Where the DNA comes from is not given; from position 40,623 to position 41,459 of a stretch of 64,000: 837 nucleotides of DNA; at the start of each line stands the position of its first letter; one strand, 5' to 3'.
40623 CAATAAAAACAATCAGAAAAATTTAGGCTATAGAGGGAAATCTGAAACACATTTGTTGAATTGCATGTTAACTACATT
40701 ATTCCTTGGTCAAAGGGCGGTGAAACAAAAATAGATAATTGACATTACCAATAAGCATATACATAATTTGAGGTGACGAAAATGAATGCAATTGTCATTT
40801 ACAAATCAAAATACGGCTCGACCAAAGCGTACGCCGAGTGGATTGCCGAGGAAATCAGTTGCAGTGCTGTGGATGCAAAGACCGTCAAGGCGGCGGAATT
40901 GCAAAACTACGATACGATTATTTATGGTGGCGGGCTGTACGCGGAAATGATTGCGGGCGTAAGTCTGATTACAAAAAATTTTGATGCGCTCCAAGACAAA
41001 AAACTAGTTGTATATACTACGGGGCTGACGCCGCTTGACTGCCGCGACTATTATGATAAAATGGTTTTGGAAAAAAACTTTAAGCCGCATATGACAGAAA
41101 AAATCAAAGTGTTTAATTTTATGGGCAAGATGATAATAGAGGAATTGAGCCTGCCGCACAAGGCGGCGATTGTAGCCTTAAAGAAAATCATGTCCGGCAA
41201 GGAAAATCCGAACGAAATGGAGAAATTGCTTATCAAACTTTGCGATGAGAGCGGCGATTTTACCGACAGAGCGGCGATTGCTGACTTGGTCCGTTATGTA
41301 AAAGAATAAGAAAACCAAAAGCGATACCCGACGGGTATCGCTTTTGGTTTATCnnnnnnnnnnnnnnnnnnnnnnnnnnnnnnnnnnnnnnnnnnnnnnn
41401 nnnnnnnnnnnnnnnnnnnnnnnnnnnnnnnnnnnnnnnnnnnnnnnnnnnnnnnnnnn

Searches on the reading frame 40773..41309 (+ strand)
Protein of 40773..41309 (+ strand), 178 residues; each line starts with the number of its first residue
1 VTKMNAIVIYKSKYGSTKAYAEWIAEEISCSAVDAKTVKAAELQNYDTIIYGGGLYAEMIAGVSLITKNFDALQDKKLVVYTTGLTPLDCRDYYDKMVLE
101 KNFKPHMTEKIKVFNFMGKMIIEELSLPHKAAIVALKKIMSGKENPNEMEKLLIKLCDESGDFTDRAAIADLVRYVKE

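Call 69: find_related_loci(query=window:40773-41309:+, collection=metagenome_contigs, flank=8000)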
Query window:40773-41309:+ (178 aa) in metagenome_contigs; peptide patterns used: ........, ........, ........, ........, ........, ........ (x = any residue, [..] = any of these).
126 stretches matched a pattern; 7 encode a relative of the query (tblastn E <= 1e-3); 7 distinct loci.
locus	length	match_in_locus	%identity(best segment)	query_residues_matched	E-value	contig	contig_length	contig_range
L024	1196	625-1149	72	3-177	2e-93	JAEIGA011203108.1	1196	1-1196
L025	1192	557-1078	71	4-177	8e-89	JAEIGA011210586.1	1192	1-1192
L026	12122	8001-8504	38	4-173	5e-32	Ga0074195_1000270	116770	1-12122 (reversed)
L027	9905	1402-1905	38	4-173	5e-32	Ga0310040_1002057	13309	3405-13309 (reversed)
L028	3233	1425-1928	39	4-173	1e-30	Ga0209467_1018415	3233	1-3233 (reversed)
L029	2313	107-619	41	4-176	1e-30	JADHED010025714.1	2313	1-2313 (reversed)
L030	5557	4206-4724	34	6-176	6e-27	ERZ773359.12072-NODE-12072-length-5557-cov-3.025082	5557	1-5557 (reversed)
